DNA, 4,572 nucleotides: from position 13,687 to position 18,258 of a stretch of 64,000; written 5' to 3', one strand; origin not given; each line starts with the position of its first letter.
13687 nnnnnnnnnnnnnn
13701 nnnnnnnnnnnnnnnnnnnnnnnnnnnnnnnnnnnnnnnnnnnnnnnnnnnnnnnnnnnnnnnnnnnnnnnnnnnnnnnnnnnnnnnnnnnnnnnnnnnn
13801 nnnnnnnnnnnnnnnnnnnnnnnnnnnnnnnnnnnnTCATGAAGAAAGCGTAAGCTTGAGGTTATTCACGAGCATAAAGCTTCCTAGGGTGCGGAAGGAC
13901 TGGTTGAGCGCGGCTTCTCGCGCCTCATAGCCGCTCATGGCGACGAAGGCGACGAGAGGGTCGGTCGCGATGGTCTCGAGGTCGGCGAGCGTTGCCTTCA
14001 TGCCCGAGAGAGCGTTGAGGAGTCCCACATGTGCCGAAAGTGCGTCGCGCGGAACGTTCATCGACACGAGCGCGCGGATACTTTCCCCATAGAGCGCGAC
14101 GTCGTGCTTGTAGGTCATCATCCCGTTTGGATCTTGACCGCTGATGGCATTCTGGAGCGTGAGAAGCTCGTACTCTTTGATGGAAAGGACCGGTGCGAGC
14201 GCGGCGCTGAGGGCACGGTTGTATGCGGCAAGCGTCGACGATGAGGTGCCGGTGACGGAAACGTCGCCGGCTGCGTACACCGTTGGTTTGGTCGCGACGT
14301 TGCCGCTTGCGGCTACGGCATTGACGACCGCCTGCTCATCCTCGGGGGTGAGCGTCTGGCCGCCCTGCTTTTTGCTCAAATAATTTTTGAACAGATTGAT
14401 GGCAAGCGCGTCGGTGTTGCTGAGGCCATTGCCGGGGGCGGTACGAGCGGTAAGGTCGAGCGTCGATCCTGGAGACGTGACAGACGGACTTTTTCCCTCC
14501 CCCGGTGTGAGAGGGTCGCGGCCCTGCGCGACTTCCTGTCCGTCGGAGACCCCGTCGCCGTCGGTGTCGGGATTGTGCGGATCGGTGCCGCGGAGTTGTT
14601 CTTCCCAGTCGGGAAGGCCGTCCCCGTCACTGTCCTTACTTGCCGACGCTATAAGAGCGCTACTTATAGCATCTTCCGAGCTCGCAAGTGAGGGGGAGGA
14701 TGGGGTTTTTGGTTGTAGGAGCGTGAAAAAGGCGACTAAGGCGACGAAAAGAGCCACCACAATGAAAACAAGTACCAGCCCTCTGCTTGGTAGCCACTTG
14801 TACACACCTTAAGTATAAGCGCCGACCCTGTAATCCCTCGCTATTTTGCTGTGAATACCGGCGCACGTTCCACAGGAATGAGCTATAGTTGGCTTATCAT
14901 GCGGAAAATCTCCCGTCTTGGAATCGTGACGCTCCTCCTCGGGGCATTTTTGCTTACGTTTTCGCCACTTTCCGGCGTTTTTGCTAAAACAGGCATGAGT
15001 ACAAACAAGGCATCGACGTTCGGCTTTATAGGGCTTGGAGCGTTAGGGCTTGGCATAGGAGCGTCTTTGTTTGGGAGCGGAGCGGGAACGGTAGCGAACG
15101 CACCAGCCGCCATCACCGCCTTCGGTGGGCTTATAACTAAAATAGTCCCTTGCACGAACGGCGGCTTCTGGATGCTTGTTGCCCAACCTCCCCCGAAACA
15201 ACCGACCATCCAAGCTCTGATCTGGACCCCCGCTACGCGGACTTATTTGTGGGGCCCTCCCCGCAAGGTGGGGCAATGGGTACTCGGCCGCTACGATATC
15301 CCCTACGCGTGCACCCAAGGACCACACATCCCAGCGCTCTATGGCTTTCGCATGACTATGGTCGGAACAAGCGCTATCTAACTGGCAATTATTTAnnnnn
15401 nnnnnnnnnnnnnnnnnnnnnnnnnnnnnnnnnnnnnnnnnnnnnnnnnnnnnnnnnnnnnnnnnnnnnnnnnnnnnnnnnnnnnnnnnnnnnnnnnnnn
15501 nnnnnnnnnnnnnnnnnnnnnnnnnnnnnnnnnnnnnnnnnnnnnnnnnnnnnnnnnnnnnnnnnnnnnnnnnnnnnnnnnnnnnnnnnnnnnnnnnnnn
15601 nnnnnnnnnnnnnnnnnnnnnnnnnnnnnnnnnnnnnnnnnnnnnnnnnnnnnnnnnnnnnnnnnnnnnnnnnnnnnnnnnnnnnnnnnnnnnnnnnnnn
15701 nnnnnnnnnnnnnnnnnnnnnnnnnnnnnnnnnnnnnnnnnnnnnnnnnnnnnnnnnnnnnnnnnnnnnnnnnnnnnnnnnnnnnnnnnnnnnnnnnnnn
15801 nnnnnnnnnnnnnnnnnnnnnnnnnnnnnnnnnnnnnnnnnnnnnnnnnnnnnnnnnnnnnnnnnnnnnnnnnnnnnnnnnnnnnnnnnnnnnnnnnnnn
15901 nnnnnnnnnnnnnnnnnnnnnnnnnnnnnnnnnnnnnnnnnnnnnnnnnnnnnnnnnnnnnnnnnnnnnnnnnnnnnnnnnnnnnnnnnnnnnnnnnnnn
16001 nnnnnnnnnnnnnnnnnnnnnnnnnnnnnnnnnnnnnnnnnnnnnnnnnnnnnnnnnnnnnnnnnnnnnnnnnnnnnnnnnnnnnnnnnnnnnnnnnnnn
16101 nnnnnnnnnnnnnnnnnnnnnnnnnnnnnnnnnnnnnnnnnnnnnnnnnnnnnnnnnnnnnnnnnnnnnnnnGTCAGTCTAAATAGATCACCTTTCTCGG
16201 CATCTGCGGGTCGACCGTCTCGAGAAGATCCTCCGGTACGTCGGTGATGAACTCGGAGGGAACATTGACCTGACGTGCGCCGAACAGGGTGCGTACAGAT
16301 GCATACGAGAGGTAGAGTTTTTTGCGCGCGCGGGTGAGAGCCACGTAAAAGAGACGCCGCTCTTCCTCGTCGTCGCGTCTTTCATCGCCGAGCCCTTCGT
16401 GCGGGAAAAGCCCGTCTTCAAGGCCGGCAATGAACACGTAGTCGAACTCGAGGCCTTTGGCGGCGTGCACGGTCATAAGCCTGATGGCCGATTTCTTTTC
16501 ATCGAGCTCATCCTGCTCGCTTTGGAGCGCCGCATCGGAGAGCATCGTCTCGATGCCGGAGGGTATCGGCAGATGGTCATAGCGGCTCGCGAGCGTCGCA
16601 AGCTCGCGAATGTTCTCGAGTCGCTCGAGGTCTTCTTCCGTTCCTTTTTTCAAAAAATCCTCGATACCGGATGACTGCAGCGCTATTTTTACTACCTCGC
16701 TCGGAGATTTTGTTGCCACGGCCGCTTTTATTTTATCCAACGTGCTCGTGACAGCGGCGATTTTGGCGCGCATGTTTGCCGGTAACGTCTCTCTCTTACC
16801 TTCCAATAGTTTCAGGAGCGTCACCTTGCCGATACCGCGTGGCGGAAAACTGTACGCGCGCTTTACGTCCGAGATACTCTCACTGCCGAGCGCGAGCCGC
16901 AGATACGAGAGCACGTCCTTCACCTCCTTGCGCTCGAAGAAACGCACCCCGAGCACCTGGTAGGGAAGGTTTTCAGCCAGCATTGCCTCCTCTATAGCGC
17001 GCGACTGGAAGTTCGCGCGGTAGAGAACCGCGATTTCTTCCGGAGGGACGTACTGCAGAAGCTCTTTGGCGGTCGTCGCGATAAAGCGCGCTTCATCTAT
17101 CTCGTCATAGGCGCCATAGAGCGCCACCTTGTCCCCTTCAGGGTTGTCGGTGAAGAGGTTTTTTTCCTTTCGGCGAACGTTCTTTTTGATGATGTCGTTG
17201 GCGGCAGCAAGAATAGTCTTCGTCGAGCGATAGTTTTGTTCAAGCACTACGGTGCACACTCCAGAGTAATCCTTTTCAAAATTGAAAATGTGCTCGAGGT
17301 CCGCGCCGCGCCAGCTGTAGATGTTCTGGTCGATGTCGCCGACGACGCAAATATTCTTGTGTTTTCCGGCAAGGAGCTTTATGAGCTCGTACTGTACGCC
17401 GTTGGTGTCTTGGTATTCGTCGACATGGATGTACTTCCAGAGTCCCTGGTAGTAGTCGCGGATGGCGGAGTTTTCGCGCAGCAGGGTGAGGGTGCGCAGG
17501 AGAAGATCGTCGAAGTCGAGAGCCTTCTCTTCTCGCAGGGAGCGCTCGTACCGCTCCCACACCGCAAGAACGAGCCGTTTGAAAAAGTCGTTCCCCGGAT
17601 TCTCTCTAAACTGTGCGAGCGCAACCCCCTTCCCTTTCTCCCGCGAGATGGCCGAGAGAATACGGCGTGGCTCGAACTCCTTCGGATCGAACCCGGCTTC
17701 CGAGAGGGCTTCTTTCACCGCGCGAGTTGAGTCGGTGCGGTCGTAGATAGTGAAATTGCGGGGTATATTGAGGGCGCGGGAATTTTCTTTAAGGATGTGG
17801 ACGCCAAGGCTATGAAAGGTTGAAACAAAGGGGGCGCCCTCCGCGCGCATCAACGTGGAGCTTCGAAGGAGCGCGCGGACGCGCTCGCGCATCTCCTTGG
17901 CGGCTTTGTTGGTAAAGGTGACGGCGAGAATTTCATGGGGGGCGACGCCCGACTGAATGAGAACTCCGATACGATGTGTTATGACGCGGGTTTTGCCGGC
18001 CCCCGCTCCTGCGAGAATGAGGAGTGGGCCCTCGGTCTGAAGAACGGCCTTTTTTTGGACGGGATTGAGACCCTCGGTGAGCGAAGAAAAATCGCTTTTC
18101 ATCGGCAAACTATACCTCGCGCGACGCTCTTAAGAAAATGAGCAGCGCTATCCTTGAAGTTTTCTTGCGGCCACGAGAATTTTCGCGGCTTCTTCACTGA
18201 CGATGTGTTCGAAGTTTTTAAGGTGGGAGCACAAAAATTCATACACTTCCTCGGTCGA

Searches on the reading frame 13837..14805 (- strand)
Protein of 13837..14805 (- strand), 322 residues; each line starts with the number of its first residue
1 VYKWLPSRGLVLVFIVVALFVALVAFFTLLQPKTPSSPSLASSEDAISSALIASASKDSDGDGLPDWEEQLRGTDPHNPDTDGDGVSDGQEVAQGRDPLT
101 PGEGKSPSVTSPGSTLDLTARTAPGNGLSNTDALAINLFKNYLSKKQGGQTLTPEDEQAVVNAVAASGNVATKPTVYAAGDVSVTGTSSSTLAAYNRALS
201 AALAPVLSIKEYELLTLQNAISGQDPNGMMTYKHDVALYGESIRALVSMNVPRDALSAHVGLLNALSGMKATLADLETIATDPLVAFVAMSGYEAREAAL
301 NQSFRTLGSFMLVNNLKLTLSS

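Call 7: search_protein_families(library=pfam, proteins=[window:13837-14805:-], max_evalue=0.01)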
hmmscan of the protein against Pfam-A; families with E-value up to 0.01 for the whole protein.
window:13837-14805:- (322 aa): 1 family
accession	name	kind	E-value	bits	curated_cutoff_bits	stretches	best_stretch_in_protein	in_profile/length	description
PF18884.5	TSP3_bac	-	2.8e-13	49.9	25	2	80-101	1-22/22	Bacterial TSP3 repeat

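Call 8: search_protein_families(library=ncbifam, proteins=[window:13837-14805:-], max_evalue=0.01)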
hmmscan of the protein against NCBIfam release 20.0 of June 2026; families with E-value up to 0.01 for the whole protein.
window:13837-14805:- (322 aa): 2 families
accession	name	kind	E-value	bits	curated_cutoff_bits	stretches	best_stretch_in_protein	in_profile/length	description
NF033765.2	gliding_CglD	equivalog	1.7e-07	29.5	400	1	52-94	260-302/1124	adventurous gliding motility lipoprotein CglD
NF047639.1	throspo3_MtsD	equivalog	0.0001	20.6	800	1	55-101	457-503/651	cell-cell cohesion protein MtsD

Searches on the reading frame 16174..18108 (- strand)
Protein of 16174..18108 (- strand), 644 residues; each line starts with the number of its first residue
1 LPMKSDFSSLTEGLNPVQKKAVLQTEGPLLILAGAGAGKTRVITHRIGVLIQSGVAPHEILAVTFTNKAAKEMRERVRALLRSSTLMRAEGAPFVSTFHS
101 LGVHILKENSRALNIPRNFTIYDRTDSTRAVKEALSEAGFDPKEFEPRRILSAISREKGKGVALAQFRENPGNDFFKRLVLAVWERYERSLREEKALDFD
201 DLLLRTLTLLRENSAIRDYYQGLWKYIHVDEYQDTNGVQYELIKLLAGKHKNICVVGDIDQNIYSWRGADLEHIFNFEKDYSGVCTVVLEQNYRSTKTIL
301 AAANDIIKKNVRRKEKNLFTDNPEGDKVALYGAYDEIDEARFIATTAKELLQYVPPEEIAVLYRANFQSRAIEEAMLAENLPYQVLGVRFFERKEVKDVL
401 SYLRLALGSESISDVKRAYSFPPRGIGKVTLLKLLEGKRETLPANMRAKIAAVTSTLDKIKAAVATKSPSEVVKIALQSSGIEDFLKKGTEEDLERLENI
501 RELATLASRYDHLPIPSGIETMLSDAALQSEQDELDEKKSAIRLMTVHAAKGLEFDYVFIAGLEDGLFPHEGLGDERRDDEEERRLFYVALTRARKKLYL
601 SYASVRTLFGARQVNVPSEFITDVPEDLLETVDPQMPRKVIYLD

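Call 13: search_protein_families(library=pfam, proteins=[window:16174-18108:-], max_evalue=0.001)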
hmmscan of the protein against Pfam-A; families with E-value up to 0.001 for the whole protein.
window:16174-18108:- (644 aa): 7 families
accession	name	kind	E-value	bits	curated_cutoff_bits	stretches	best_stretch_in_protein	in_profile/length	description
PF00580.27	UvrD-helicase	-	3.6e-85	286.3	23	1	14-281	1-270/271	UvrD/REP helicase N-terminal domain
PF13361.12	UvrD_C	-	1.3e-69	235.8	25.6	1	287-604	1-349/350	UvrD-like helicase C-terminal domain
PF13245.12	AAA_19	-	2.6e-24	86.3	25.1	1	18-265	1-132/134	AAA domain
PF13538.12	UvrD_C_2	-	4e-13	49.4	27.4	1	542-600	2-51/52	UvrD-like helicase C-terminal domain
PF01443.25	Viral_helicase1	-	1.6e-07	31.8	21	1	522-599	162-225/228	Viral superfamily 1 RNA helicase core domain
PF13604.12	AAA_30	-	1.2e-05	25.5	27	0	14-86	2-73/191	AAA domain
PF13087.12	AAA_12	-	0.00083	19.4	27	0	529-599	126-189/195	AAA domain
